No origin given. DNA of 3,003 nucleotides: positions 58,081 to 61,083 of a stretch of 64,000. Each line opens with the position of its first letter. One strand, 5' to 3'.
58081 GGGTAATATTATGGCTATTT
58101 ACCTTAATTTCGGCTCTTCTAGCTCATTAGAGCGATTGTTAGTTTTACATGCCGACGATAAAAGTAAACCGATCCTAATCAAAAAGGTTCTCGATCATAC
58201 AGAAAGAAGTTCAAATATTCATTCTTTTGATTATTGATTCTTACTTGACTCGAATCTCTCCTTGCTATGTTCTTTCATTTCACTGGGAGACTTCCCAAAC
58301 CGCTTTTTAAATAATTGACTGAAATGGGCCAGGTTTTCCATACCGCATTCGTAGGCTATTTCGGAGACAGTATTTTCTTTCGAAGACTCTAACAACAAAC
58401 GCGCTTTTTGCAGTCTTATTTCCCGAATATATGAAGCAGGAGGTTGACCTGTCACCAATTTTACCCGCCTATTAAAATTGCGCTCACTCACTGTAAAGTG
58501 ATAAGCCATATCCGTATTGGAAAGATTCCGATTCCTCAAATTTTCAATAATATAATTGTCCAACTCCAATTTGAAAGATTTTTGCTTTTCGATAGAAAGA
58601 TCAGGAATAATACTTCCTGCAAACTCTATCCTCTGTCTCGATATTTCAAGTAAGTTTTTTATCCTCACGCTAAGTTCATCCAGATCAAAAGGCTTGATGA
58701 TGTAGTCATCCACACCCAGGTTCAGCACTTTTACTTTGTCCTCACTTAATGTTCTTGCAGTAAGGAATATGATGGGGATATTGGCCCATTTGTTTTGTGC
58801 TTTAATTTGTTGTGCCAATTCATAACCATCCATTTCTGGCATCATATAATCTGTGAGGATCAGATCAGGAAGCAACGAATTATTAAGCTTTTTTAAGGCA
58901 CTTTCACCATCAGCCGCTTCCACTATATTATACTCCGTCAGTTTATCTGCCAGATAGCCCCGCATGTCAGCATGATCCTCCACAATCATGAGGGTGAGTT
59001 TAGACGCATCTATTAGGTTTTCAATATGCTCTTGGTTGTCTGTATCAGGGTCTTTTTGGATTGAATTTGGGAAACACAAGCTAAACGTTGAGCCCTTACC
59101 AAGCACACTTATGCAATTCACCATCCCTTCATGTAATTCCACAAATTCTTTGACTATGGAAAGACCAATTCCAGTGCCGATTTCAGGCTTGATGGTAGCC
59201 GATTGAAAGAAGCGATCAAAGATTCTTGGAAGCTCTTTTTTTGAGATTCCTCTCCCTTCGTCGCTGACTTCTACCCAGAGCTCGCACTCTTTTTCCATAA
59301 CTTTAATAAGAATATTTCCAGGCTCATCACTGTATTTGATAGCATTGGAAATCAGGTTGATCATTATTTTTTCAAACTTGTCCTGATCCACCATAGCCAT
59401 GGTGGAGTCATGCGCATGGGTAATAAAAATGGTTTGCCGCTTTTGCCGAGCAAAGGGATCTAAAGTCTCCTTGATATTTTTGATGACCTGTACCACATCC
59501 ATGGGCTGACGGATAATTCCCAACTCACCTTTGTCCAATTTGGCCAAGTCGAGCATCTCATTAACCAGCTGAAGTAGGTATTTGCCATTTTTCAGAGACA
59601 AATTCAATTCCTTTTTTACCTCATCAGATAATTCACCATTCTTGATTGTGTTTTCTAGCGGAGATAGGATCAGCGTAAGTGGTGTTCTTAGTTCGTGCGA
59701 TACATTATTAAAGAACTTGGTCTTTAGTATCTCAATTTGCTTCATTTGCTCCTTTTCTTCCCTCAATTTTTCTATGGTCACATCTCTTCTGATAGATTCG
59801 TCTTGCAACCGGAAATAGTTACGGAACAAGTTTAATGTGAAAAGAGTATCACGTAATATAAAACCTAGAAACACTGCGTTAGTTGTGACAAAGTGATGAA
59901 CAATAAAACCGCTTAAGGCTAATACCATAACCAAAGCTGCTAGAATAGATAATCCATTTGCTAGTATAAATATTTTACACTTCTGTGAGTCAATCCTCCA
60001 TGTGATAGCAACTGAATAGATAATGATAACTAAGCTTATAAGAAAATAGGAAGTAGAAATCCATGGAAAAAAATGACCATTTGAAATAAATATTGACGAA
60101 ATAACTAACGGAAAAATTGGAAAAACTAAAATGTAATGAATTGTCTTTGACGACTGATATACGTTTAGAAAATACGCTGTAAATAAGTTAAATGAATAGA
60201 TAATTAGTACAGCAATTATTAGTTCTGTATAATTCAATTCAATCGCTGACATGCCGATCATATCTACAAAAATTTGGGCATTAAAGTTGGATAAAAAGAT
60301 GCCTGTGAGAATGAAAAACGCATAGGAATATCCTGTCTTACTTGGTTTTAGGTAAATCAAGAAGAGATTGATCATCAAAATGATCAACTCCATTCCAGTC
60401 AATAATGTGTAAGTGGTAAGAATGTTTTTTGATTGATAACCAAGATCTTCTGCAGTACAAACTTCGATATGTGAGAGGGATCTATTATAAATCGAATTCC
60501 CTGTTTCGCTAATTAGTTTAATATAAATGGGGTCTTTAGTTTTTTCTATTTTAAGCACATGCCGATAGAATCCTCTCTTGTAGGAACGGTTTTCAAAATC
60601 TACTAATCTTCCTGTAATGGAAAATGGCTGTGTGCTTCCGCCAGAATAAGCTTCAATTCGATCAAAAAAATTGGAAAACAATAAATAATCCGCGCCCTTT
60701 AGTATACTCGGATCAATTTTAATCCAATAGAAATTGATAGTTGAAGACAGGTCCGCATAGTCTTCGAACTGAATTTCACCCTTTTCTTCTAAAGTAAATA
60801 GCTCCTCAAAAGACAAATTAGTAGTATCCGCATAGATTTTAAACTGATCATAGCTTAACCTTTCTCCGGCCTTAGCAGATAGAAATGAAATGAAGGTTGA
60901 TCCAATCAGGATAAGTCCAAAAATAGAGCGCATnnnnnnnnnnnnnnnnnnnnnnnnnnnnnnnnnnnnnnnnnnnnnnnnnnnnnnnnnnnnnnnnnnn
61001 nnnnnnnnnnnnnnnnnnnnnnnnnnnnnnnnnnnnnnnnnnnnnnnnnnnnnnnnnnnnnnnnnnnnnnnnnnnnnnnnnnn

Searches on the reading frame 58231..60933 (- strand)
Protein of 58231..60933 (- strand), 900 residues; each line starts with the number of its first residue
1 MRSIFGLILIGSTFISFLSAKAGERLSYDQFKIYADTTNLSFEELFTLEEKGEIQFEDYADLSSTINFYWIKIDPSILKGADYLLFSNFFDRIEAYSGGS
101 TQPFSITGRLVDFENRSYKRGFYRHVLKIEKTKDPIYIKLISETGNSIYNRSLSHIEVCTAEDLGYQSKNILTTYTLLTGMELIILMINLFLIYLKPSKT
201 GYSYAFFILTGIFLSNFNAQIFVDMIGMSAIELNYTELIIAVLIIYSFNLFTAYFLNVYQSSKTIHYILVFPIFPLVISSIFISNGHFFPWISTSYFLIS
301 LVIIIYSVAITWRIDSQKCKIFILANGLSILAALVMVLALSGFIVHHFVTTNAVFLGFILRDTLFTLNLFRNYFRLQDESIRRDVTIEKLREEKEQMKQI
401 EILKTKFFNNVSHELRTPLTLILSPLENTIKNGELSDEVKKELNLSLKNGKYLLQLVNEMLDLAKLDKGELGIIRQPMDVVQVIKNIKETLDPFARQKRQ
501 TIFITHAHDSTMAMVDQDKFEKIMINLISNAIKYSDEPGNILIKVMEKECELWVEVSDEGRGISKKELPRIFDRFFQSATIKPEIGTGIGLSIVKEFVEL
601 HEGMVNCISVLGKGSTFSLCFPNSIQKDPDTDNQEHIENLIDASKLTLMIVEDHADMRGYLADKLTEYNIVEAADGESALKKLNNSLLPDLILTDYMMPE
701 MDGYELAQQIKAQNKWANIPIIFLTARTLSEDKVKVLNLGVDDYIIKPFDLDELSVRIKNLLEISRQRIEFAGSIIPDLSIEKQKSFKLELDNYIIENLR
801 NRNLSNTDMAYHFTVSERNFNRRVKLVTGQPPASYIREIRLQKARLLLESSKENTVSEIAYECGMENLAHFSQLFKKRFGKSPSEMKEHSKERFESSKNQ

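Call 6: search_protein_families(library=pfam, proteins=[window:58231-60933:-])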
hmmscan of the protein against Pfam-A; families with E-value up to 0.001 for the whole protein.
window:58231-60933:- (900 aa): 6 families
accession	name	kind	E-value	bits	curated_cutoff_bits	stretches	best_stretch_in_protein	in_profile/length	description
PF00072.30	Response_reg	-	1.4e-25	90.1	30.2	1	649-758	2-110/111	Response regulator receiver domain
PF02518.31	HATPase_c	-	2.8e-25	89.4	26.4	1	516-623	2-109/111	Histidine kinase-, DNA gyrase B-, and HSP90-like ATPase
PF12833.13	HTH_18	-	8.5e-21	74.5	33.6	1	810-888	2-79/80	Helix-turn-helix domain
PF00512.31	HisKA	-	3.6e-15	56.2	26.9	1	404-469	2-66/66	His Kinase A (phospho-acceptor) domain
PF00165.29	HTH_AraC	-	1.9e-13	50.6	26.6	1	852-885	7-39/42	Bacterial regulatory helix-turn-helix proteins, AraC family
PF07695.17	7TMR-DISM_7TM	-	1.7e-07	31.8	29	1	175-369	5-202/205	7TM diverse intracellular signalling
